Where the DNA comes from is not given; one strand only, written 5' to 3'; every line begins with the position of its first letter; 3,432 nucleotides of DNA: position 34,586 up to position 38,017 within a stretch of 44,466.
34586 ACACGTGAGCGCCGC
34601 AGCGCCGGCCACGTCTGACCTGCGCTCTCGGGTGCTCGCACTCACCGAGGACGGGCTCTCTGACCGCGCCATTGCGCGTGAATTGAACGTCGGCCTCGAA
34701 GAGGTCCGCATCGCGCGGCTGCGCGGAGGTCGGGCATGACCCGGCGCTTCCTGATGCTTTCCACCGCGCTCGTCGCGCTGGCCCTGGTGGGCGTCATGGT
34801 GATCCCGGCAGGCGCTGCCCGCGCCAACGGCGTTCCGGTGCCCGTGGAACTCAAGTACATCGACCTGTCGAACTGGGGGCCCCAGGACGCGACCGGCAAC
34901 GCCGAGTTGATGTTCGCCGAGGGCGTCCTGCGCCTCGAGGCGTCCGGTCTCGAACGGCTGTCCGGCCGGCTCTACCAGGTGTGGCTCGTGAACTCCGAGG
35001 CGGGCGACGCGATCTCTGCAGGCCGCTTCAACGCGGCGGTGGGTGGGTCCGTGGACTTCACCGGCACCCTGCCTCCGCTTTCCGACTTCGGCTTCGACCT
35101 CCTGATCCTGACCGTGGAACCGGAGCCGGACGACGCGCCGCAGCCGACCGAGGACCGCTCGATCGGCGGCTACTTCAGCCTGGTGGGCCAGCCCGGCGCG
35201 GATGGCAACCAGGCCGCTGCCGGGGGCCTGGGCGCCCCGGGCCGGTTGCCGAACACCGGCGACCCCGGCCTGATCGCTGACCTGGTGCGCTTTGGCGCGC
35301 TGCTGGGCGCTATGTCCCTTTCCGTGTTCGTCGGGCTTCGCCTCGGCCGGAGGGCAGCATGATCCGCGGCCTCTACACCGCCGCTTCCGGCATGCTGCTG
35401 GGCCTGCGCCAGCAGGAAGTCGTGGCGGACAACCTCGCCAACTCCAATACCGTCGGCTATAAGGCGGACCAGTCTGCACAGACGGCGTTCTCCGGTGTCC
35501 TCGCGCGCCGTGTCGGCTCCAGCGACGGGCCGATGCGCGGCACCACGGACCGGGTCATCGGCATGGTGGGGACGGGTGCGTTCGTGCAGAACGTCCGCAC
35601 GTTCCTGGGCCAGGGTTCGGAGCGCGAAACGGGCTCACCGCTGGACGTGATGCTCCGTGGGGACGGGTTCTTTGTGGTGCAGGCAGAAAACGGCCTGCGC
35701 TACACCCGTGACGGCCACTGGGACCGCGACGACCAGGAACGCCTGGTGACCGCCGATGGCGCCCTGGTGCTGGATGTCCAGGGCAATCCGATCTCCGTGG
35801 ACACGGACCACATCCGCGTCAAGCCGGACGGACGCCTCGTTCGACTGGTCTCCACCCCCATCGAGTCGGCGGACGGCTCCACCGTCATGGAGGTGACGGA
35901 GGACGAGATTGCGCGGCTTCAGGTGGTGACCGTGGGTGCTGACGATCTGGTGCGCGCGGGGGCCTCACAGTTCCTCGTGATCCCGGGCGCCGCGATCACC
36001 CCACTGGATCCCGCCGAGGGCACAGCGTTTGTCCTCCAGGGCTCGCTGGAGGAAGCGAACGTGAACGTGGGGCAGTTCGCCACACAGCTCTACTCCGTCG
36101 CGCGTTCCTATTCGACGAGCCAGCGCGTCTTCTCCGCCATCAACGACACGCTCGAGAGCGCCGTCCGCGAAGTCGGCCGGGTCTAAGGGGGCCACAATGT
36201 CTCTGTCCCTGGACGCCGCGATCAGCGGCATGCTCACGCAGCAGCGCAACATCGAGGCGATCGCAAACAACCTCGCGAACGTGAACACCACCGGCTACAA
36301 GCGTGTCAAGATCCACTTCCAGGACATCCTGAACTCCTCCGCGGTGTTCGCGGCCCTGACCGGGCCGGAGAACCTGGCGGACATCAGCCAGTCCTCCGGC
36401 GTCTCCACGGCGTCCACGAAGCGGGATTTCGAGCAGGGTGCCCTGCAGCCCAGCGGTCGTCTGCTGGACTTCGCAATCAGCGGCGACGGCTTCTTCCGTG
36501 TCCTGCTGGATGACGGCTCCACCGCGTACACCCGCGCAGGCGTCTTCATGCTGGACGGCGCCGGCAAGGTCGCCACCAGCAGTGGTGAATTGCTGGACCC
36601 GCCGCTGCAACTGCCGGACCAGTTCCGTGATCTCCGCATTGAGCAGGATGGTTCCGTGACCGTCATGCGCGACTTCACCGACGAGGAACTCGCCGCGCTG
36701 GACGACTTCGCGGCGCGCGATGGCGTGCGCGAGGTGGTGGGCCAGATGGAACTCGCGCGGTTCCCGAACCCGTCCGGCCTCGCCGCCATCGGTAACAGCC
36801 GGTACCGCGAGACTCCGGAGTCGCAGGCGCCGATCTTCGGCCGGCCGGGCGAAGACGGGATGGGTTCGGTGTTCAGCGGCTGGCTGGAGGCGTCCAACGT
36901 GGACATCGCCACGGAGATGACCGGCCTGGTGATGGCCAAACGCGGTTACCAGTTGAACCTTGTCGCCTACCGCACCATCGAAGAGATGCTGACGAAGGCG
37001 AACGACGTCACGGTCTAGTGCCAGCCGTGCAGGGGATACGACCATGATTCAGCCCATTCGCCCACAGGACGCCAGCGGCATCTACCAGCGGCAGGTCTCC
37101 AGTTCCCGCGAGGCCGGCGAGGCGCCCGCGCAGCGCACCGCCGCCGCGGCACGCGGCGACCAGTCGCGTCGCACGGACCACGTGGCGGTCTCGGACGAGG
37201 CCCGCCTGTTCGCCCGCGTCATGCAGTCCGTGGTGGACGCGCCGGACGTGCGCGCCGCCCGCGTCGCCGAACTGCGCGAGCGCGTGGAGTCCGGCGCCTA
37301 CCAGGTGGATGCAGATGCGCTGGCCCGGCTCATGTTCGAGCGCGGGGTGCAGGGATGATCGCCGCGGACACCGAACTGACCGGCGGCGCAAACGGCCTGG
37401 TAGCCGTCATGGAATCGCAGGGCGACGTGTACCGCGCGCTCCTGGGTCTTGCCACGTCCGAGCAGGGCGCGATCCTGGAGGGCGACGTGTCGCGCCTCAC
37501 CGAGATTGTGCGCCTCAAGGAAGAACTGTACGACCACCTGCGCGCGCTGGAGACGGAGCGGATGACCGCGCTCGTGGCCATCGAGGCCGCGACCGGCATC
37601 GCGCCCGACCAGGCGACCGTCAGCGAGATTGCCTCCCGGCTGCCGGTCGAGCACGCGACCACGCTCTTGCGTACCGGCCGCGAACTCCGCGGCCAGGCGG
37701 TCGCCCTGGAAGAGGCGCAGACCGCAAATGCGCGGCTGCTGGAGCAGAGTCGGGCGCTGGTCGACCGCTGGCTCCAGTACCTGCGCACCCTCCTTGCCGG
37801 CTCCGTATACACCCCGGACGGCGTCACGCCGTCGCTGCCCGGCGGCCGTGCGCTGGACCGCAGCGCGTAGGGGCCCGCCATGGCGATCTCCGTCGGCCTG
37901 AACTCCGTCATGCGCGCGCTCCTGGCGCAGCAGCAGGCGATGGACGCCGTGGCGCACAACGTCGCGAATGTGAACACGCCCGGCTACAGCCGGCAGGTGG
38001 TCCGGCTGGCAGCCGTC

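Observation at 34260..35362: Two unknown ORFs translationally chained behind fliA: a membrane-tethered HTH protein and a sortase-anchored RskA-like protein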

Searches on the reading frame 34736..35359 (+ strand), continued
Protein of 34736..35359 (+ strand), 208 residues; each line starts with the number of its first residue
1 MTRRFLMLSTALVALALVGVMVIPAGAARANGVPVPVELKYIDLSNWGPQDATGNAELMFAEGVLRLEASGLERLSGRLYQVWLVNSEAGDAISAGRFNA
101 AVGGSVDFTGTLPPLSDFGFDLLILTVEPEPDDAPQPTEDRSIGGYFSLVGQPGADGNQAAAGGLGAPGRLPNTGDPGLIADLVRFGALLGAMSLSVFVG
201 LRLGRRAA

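Call 42: search_protein_families(library=pfam, proteins=[L033:8720-9403:+, L035:8451-8831:+, L035:8839-9537:+, L033:9403-10032:+, L032:864-1385:+, L028:9366-9914:+, L026:9441-9983:+], max_evalue=0.1)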
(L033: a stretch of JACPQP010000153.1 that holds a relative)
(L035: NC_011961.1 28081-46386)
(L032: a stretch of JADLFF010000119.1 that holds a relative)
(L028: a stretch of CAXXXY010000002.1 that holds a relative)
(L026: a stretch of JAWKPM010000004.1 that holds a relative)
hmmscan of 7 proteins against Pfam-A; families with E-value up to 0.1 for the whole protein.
L033:8720-9403:+ (228 aa): 5 families
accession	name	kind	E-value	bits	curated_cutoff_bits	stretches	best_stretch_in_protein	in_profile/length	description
PF10975.14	DUF2802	-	3.6e-06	27.5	33.5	1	184-222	29-67/68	Protein of unknown function (DUF2802)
PF19610.4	DUF6115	-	2.8e-05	24.9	27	1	183-221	95-133/134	Family of unknown function (DUF6115)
PF10152.14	CCDC53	-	0.005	17.7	24.6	1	82-161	24-103/147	Subunit CCDC53 of WASH complex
PF17671.6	DUF5531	-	0.02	15.2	25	1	10-106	18-105/152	Family of unknown function (DUF5531)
PF04102.17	SlyX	-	0.058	14.5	30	0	84-114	29-59/67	SlyX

L035:8451-8831:+ (127 aa): 1 family
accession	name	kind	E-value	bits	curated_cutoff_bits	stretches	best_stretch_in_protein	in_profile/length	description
PF16626.10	Papilin_u7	-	0.04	14.9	27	1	23-62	37-76/92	Linking region between Kunitz_BPTI and I-set on papilin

L035:8839-9537:+ (233 aa): 1 family
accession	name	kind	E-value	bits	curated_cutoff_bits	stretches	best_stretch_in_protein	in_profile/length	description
PF10099.14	RskA_C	-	1.8e-06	28.7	29.4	1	71-162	43-129/135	Anti-sigma-K factor rskA, C-terminal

L033:9403-10032:+ (210 aa): 0 families

L032:864-1385:+ (174 aa): 3 families
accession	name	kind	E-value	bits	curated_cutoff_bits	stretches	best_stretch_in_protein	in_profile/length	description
PF13384.12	HTH_23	-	0.0034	17.6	24.6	1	134-156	7-29/50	Homeodomain-like domain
PF13936.12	HTH_38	-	0.0092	16.1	27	1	133-156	9-32/44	Helix-turn-helix domain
PF03918.19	CcmH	-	0.093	12.4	25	0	9-46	96-133/143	Cytochrome C biogenesis protein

L028:9366-9914:+ (183 aa): 0 families

L026:9441-9983:+ (181 aa): 2 families
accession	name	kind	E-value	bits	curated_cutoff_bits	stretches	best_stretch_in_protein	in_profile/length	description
PF04625.18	DEC-1_N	-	0.045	13.2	29.2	1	33-132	54-152/403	DEC-1 protein, N-terminal region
PF13936.12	HTH_38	-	0.092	12.9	27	0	148-165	14-31/44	Helix-turn-helix domain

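Call 56: find_related_loci(query=A5, collection=metagenome_contigs, flank=6000)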
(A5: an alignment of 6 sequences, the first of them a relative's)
Query A5 (219 aa) in metagenome_contigs; peptide patterns used: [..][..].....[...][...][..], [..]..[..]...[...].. (x = any residue, [..] = any of these).
169 stretches matched a pattern; 60 encode a relative of the query (tblastn E <= 1e-3); 60 distinct loci.
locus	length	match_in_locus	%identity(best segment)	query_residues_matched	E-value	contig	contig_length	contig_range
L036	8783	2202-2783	66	27-219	3e-77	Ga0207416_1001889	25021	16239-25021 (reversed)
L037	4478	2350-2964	59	9-210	4e-68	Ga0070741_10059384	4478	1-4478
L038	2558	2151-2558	80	8-144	2e-68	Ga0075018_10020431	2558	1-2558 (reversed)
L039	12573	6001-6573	48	12-206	2e-46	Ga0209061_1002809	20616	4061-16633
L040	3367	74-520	53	32-179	5e-41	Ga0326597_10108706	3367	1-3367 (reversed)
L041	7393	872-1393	44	32-212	1e-38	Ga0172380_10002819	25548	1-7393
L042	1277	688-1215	44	18-178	3e-39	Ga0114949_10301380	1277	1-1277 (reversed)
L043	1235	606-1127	47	9-178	2e-38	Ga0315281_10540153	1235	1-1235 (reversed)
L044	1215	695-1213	43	31-207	2e-37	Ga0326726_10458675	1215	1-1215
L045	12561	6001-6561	41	28-215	4e-35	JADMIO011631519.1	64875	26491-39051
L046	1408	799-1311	37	9-179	2e-34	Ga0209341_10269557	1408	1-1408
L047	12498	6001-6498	41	33-212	5e-32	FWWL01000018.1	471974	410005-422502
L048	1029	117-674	39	8-204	2e-32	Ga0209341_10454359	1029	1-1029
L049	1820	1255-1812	39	8-204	5e-31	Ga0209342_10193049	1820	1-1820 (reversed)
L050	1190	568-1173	38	14-216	5e-31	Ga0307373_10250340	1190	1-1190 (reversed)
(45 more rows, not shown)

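Call 67: search_protein_families(library=pfam, proteins=[P0306, P0315, P0394, P0353, P0344, P0328, P0399, P0255, P0264], max_evalue=0.01)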
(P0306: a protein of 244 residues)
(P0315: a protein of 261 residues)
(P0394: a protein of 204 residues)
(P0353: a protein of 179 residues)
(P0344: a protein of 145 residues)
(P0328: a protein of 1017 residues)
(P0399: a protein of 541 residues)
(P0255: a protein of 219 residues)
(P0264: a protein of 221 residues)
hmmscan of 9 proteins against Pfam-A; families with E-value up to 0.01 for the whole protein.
P0306 (244 aa): 0 families

P0315 (261 aa): 0 families

P0394 (204 aa): 1 family
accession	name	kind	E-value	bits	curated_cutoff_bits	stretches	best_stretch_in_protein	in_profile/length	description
PF10099.14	RskA_C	-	4.4e-11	43.6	29.4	1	70-196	43-132/135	Anti-sigma-K factor rskA, C-terminal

P0353 (179 aa): 1 family
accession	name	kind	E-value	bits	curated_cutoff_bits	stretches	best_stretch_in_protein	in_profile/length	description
PF10099.14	RskA_C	-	3.1e-06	27.9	29.4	1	74-163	43-124/135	Anti-sigma-K factor rskA, C-terminal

P0344 (145 aa): 1 family
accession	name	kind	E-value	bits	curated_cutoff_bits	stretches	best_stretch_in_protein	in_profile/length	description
PF10099.14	RskA_C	-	6.8e-08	33.3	29.4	1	37-131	43-129/135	Anti-sigma-K factor rskA, C-terminal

P0328 (1017 aa): 1 family
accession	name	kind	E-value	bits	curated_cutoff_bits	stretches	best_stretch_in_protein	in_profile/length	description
PF10099.14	RskA_C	-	1.1e-41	142.7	29.4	6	821-925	33-132/135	Anti-sigma-K factor rskA, C-terminal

P0399 (541 aa): 8 families
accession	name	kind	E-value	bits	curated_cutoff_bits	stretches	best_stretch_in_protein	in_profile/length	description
PF04545.22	Sigma70_r4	-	8.3e-17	60.9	24.1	1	202-248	3-49/50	Sigma-70, region 4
PF04542.20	Sigma70_r2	-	3.5e-14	52.8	24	1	33-101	4-69/71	Sigma-70 region 2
PF08281.18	Sigma70_r4_2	-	3.5e-11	43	25.7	1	195-243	2-50/54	Sigma-70, region 4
PF04539.22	Sigma70_r3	-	8.6e-07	29.4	25.3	1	112-186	4-76/78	Sigma-70 region 3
PF22233.2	PhyR_sigma-like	-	7.8e-05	22.8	27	1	207-244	7-44/50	Response regulator PhyR, sigma-like domain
PF07638.17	Sigma70_ECF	-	0.0011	19.4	21.1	1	185-237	118-169/185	ECF sigma factor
PF04297.20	UPF0122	-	0.0014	19.3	22.7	1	204-238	18-52/101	Putative helix-turn-helix protein, YlxM / p13 like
PF12802.13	MarR_2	-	0.007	16.9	27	0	209-239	8-40/61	MarR family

P0255 (219 aa): 1 family
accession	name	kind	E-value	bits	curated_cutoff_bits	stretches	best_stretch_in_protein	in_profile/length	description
PF10099.14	RskA_C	-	7.9e-08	33.1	29.4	1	14-132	1-120/135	Anti-sigma-K factor rskA, C-terminal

P0264 (221 aa): 1 family
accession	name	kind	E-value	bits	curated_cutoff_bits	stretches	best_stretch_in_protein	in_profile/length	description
PF10099.14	RskA_C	-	7.4e-12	46.1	29.4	1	19-143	2-128/135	Anti-sigma-K factor rskA, C-terminal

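Call 72: list_cluster_members(proteins=[P0253, P0254, P0255, P0256, P0260, P0264, P0269, P0283, P0300, P0399])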
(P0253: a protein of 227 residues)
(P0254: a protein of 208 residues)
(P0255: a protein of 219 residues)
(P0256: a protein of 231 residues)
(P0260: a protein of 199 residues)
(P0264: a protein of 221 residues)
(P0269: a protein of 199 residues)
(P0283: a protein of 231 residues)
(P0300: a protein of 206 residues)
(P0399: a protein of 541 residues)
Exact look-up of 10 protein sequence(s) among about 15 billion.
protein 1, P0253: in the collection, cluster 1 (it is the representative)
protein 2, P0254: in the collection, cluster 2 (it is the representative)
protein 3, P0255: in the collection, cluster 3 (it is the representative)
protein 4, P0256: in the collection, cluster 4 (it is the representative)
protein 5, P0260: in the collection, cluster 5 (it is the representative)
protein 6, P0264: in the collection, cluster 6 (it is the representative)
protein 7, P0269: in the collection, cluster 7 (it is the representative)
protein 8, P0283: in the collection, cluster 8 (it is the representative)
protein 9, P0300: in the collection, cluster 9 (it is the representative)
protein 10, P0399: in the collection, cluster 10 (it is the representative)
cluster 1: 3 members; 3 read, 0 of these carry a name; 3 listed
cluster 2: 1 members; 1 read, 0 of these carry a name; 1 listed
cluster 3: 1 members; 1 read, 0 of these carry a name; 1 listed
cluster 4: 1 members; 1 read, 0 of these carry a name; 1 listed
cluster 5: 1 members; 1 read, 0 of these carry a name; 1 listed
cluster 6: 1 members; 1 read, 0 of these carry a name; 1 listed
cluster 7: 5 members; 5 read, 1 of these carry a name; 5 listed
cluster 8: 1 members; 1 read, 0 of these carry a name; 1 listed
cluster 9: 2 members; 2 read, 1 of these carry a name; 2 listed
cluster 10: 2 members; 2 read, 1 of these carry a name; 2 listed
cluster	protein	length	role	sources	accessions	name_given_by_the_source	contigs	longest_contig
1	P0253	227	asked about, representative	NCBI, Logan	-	-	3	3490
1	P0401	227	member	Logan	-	-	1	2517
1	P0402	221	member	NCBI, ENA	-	-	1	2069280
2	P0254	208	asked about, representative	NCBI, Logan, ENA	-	-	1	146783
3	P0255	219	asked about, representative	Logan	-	-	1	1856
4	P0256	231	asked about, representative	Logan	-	-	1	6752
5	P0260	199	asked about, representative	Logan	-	-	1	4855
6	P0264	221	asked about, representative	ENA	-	-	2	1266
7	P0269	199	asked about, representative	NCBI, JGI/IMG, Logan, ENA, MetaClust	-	\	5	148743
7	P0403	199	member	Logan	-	-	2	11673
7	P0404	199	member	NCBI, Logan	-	-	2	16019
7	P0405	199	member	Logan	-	-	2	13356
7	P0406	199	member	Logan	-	-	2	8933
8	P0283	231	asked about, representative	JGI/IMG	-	-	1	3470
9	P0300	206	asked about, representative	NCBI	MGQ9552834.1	MAG: anti-sigma factor domain-containing protein [Anaerolineae bacterium]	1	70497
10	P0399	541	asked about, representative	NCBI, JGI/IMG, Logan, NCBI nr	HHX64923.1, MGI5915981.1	MAG TPA: FliA/WhiG family RNA polymerase sigma factor [Chloroflexi bacterium] | RNA polymerase sigma factor for flagellar operon FliA | FliA/WhiG family RNA polymerase sigma factor [Chloroflexota bacterium]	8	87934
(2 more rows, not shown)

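Call 74: find_encoding_contigs(protein=P0399, flank=6000, max_places=3)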
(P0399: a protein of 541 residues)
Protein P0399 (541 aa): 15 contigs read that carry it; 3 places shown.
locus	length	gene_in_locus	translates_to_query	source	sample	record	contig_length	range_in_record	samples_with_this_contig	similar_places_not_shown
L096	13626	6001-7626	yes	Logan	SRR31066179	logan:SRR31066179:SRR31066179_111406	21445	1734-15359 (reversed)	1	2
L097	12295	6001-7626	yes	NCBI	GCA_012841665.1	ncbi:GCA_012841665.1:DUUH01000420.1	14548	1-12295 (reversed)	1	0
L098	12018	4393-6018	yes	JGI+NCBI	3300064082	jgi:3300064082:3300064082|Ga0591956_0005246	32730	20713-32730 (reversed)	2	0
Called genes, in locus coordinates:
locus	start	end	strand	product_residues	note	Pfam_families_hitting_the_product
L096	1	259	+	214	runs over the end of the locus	PF01052:FliMN_C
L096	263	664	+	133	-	PF04347:FliO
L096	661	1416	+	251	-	PF00813:FliP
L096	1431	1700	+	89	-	PF01313:Bac_export_3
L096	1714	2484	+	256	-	PF01311:Bac_export_1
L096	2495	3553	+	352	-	PF01312:Bac_export_2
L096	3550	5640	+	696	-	PF00771:FHIPEP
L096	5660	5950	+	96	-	-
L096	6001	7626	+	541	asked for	PF04542:Sigma70_r2, PF04539:Sigma70_r3 (weak), PF04545:Sigma70_r4, PF08281:Sigma70_r4_2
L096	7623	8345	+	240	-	PF22692:LlgE_F_G_D1, PF06429:Flg_bbr_C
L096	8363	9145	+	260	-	PF00460:Flg_bb_rod, PF22692:LlgE_F_G_D1, PF06429:Flg_bbr_C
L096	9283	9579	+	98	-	PF04316:FlgM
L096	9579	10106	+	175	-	PF05130:FlgN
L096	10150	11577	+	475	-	PF00460:Flg_bb_rod (weak), PF22638:FlgK_D1, PF06429:Flg_bbr_C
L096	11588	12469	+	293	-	PF00669:Flagellin_N, PF00700:Flagellin_C (weak)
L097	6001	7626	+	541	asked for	PF04542:Sigma70_r2, PF04539:Sigma70_r3 (weak), PF04545:Sigma70_r4, PF08281:Sigma70_r4_2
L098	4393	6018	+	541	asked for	PF04542:Sigma70_r2, PF04539:Sigma70_r3 (weak), PF04545:Sigma70_r4, PF08281:Sigma70_r4_2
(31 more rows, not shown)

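Call 80: search_solved_structures(query=A3, max_evalue=1)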
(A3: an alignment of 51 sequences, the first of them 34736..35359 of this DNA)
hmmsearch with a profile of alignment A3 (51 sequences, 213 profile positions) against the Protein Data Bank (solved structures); distinct sequences matched with E-value up to 1: 1.
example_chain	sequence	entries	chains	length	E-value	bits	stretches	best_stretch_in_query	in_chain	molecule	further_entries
7q3e_C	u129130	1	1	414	0.48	12.9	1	123-193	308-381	Protein fuzzy homolog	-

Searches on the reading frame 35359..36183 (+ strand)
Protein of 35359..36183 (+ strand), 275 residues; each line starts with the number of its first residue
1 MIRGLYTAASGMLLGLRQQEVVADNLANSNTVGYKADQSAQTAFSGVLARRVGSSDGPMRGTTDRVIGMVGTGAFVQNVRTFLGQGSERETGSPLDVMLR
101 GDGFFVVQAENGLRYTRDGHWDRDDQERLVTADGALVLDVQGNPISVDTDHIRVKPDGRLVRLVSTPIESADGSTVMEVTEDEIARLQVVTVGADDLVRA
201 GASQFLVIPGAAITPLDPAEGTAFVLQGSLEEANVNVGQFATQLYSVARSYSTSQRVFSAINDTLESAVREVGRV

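Call 3: search_protein_families(library=pfam, proteins=[window:35359-36183:+], max_evalue=1)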
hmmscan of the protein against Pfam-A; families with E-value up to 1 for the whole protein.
window:35359-36183:+ (275 aa): 3 families
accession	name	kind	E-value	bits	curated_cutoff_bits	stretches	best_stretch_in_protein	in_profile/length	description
PF22692.1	LlgE_F_G_D1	-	3.2e-12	46.9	27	1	99-159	2-61/64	Flagellar hook protein FlgE/F/G D1 domain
PF00460.25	Flg_bb_rod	-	3.2e-10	40.2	20.7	1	5-35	1-31/31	Flagella basal body rod protein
PF06429.18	Flg_bbr_C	-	6.8e-07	29.1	23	1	227-269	2-44/46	Flagellar basal body rod FlgEFG protein C-terminal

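Call 4: search_protein_families(library=ncbifam, proteins=[window:35359-36183:+], max_evalue=1)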
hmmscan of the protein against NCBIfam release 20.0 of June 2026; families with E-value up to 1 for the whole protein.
window:35359-36183:+ (275 aa): 30 families (the best 25 are shown)
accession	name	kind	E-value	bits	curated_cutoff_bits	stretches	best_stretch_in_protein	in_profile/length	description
TIGR02490.1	flgF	equivalog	1.1e-37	129.8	178.5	1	5-251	1-217/218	flagellar basal-body rod protein FlgF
TIGR03506.1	FlgEFG_subfam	subfamily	1e-36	127.4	70.25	2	4-143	2-122/351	flagellar hook-basal body complex protein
NF009331.1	PRK12689.1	equivalog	2.2e-31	108.9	347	1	16-272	16-248/252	flagellar basal-body rod protein FlgF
NF009278.1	PRK12636.1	equivalog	6e-31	107.9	350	1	1-265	1-255/263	flagellar basal body rod protein FlgG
TIGR02488.1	flgG_G_neg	equivalog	4.7e-29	101.7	252.75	1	5-268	2-255/259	flagellar basal-body rod protein FlgG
NF009280.2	PRK12640.1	subfamily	2.2e-27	96.2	210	1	1-268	1-239/246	flagellar basal body rod protein FlgF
NF009332.0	PRK12690.1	equivalog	1.2e-24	87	288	1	16-273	16-237/239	flagellar hook-basal body complex protein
NF009456.0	PRK12816.1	equivalog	9.6e-24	84.4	416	1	1-265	1-256/264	flagellar basal body rod protein FlgG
NF009282.1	PRK12642.1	equivalog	9.7e-24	84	242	1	2-273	2-238/239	flagellar basal-body rod protein FlgF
NF004241.1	PRK05682.1-5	equivalog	1.1e-22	80.8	469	1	1-158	1-153/446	flagellar hook protein FlgE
NF004243.1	PRK05682.2-2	equivalog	1.2e-18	67.4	801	2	5-138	7-125/420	flagellar hook protein FlgE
NF004238.1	PRK05682.1-1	equivalog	2.6e-18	66.5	400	1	8-136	6-120/414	flagellar hook protein FlgE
TIGR02489.1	flgE_epsilon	equivalog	6.9e-15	54.6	412.85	1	1-145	1-141/719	flagellar hook protein FlgE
NF004242.0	PRK05682.2-1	equivalog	7.7e-13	48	365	2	5-151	7-138/422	flagellar hook protein FlgE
NF004240.1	PRK05682.1-4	equivalog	7e-12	45.4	472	1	8-141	6-129/443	flagellar hook protein FlgE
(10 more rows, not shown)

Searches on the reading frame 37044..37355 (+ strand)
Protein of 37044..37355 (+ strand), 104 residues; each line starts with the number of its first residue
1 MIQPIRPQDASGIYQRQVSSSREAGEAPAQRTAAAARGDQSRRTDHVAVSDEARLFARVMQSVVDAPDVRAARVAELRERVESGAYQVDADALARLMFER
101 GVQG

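Call 3: search_protein_families(library=pfam, proteins=[window:37044-37355:+], max_evalue=1)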
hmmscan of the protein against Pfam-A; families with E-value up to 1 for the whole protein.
window:37044-37355:+ (104 aa): 3 families
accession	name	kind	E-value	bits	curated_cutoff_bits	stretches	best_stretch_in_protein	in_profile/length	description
PF04316.19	FlgM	-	1.9e-15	57.2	25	1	45-98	1-54/55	Anti-sigma-28 factor, FlgM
PF07321.17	YscO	-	0.0067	16.9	28.8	1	27-89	28-90/149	Type III secretion protein YscO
PF21337.3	Peptidase_M17_N_1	-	0.15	12.6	27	1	27-94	19-84/118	M17 aminopeptidase, N-terminal domain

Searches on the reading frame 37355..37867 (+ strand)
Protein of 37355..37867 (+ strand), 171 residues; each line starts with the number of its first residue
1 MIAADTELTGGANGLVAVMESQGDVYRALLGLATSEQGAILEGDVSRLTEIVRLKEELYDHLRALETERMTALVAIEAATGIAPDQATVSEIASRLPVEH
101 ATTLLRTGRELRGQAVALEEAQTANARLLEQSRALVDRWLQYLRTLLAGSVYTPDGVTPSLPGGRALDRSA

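Call 3: search_protein_families(library=pfam, proteins=[window:37355-37867:+], max_evalue=1)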
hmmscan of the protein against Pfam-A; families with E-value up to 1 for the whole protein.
window:37355-37867:+ (171 aa): 2 families
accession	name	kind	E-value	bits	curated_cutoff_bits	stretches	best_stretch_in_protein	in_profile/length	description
PF05130.17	FlgN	-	2.8e-22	80.2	30.5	1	14-158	5-145/147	FlgN protein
PF12840.13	HTH_20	-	0.18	12.2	27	0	78-102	11-34/51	Helix-turn-helix domain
